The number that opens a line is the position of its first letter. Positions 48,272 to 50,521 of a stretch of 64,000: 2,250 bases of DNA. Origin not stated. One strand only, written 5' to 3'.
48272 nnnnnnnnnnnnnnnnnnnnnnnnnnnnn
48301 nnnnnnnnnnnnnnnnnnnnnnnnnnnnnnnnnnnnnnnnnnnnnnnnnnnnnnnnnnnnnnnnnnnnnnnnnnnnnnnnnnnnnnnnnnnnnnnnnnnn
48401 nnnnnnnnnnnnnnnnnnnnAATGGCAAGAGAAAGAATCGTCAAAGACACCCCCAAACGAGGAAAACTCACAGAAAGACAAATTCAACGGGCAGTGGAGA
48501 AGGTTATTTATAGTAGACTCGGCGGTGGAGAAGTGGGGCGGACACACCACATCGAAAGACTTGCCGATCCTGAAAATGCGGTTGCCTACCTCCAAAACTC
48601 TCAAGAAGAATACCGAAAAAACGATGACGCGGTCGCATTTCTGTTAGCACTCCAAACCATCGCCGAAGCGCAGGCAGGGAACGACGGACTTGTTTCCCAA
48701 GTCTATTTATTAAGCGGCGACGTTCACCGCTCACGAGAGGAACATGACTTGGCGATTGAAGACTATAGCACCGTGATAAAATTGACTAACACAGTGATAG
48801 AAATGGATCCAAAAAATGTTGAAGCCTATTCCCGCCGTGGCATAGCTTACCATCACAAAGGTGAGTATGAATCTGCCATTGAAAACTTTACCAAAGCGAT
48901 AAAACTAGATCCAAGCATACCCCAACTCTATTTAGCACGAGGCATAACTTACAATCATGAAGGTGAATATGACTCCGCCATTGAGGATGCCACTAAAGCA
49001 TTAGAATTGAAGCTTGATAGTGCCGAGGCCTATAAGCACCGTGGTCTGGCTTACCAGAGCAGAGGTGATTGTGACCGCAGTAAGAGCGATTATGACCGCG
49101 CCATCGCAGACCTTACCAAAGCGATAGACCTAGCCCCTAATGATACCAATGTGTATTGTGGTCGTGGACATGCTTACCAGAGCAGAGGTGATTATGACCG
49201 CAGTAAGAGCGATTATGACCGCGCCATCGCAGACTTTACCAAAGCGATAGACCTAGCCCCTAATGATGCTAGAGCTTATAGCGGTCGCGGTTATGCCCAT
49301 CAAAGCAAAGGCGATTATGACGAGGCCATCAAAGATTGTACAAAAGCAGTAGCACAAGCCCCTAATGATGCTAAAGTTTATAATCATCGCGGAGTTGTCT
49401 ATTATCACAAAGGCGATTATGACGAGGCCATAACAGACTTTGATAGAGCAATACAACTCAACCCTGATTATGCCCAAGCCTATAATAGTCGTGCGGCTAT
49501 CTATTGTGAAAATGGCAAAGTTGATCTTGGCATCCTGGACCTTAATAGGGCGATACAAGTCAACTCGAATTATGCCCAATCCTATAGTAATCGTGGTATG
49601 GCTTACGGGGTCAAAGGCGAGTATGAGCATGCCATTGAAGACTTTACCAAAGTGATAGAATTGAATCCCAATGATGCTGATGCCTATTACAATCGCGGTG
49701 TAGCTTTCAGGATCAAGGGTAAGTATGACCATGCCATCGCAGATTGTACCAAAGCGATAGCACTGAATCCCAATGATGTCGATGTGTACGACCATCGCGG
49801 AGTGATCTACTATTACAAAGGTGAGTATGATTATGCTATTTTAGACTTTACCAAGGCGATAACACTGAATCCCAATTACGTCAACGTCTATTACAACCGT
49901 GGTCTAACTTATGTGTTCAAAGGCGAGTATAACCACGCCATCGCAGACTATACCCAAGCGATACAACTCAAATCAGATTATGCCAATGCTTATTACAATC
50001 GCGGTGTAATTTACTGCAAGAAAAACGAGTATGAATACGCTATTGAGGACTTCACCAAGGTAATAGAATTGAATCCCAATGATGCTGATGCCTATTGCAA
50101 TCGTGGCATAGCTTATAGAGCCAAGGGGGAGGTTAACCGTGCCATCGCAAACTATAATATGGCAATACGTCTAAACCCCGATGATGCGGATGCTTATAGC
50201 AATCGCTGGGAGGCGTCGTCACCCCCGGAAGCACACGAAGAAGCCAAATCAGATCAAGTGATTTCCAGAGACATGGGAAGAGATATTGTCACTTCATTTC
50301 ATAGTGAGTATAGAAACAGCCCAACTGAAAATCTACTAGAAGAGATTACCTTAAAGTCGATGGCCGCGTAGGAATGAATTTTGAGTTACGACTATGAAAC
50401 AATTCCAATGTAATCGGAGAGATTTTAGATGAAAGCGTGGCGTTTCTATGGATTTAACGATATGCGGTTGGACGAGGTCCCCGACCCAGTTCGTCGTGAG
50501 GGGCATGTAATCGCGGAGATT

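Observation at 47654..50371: Second cassette: decayed XRE, then a TIR/NDT-like protein translationally coupled to a 649-aa TPR protein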

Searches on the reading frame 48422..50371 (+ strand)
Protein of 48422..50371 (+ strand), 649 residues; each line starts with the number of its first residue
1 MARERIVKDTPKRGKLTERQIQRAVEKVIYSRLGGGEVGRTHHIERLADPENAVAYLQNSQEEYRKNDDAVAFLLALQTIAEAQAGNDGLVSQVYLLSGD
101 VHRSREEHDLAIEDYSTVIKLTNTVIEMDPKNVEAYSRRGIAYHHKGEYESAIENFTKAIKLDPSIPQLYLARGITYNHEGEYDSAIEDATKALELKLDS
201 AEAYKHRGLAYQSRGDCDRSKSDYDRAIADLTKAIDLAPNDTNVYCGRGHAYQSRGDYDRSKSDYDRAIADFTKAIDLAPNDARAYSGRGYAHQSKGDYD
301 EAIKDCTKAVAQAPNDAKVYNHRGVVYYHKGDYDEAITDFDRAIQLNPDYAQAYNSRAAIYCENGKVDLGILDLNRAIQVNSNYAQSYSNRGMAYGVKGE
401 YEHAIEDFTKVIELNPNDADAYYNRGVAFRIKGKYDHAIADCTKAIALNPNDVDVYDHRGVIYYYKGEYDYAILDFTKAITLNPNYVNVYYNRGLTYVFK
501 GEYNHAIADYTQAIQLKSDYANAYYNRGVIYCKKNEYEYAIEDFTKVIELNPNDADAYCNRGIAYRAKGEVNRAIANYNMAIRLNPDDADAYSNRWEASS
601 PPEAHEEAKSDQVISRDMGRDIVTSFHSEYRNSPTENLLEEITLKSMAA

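Call 4: search_protein_families(library=pfam, proteins=[window:48422-50371:+], max_evalue=0.01)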
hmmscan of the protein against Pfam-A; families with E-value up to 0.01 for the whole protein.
window:48422-50371:+ (649 aa): 33 families (the best 25 are shown)
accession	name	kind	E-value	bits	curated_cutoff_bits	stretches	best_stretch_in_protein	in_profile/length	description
PF00515.34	TPR_1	-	1.1e-127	411.7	27.8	13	317-350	1-34/34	Tetratricopeptide repeat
PF13414.12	TPR_11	-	6.4e-115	375.1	26.8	14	326-365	3-42/42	TPR repeat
PF07719.23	TPR_2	-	2.8e-97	311.4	27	10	317-350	1-34/34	Tetratricopeptide repeat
PF13431.12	TPR_17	-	3.2e-84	270.7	24.4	11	544-575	2-33/34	Tetratricopeptide repeat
PF13181.12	TPR_8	-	8.4e-83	266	25.7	9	317-350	1-34/34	Tetratricopeptide repeat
PF13432.12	TPR_16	-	4.7e-55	184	32.7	7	249-317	4-65/65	Tetratricopeptide repeat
PF13371.12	TPR_9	-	3.2e-50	168.5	35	8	292-356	4-68/73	Tetratricopeptide repeat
PF13424.12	TPR_12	-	5.9e-48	161.4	30.1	7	244-309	5-71/77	Tetratricopeptide repeat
PF14559.12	TPR_19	-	7.8e-35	119.5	25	3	263-320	5-62/68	Tetratricopeptide repeat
PF13428.12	TPR_14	-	7.2e-31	103.9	23.5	1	322-358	6-42/44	Tetratricopeptide repeat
PF13174.12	TPR_6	-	3.3e-26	90.5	26.3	0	523-553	2-32/33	Tetratricopeptide repeat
PF13374.12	TPR_10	-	7e-21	74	27.5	1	318-346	3-31/42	Tetratricopeptide repeat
PF25575.1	TPR_BSK1_C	-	7e-20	71.5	42.2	2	466-525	55-115/118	Serine/threonine-protein kinase BSK1-like, TPR repeats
PF23914.1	TPR_CcmH_CycH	-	1.3e-18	67.8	42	3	262-349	63-153/158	Cytochrome c-type biogenesis protein H TPR domain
PF01239.28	PPTA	-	1e-17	63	29.5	0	333-360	1-28/32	Protein prenyltransferase alpha subunit repeat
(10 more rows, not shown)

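Call 6: search_protein_families(library=padloc, proteins=[window:48422-50371:+], max_evalue=1)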
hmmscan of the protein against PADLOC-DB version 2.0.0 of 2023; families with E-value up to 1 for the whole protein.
window:48422-50371:+ (649 aa): 8 families
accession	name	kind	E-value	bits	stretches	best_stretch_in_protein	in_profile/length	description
PDLC01171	TPR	-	2e-10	38.3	2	489-596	143-257/504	TPR repeats containing protein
PDLC04781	PDC-M71B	-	2.7e-05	21.1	2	284-402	315-438/515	-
PDLC01169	TPR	-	0.00012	19.6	2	239-307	106-173/252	TPR repeats containing protein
PDLC02907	TPR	-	0.00023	17.8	4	315-359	612-656/864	-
PDLC01172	TPR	-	0.0003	17.7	2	401-447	151-198/448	TPR repeats containing protein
PDLC01092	C3a198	-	0.0027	14.7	0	555-596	235-276/523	TPR protein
PDLC01101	PrimPol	-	0.019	11.6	0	335-385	51-101/490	adaptation polymerase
PDLC02810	DpdA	-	0.061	10.7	0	210-264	101-155/224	DpdA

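Call 7: search_protein_families(library=ncbifam, proteins=[window:48422-50371:+], max_evalue=1)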
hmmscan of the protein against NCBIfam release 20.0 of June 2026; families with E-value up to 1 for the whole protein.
window:48422-50371:+ (649 aa): 42 families (the best 25 are shown)
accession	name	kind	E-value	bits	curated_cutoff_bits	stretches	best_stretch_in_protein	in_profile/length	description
NF040959.1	MamA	equivalog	2.1e-79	265.7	200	6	361-482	81-202/204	magnetosome protein MamA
TIGR02917.1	PEP_TPR_lipo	equivalog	1.6e-59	201.7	312.2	3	214-454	199-432/899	XrtA/PEP-CTERM system TPR-repeat protein PrsT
TIGR02521.1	type_IV_pilW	equivalog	4.3e-55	186.8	154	7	263-356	45-137/234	type IV pilus biogenesis/stability protein PilW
TIGR00990.1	3a0801s09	subfamily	3e-54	184.7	757.25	5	250-359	332-441/615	mitochondrial import receptor subunit TOM70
NF008391.2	PRK11189.1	equivalog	8.2e-52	176.5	250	7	488-596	66-172/297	lipoprotein NlpI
NF002725.1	PRK02603.1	equivalog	1.3e-42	145.8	143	5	170-282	38-153/173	photosystem I assembly protein Ycf3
NF033762.1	social_mot_Tgl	equivalog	2.4e-39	135.2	225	4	423-594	35-209/252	social motility TPR repeat lipoprotein Tgl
NF047558.1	TPR_END_plus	domain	1.4e-38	130.7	32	8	523-554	1-32/56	TPR end-of-group domain-containing protein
NF033758.1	gliding_GltE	equivalog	5.1e-38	131.1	225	5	313-455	218-361/411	adventurous gliding motility TPR repeat lipoprotein GltE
NF047371.1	FlcA_CTERM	equivalog_domain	1.1e-34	119.9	300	5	193-367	339-523/646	periplasmic flagellar collar protein FlcA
TIGR02552.1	LcrH_SycD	equivalog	5.6e-34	116.8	104.8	5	464-554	29-119/136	SycD/LcrH family type III secretion system chaperone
NF007302.0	PRK09782.1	equivalog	2.9e-28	98.4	1223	6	222-329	593-692/990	phage receptor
NF008520.0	PRK11447.1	equivalog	1.1e-25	89.7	858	7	289-351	275-337/1157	cellulose synthase complex outer membrane protein BcsC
NF047507.1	TPR_BatC_Lepto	exception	1.9e-22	79.8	175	6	444-557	17-132/214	TPR repeat-containing protein BatC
NF008755.0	PRK11788.1-3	equivalog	8.3e-21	74.8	430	3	372-439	24-90/388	lipopolysaccharide assembly protein LapB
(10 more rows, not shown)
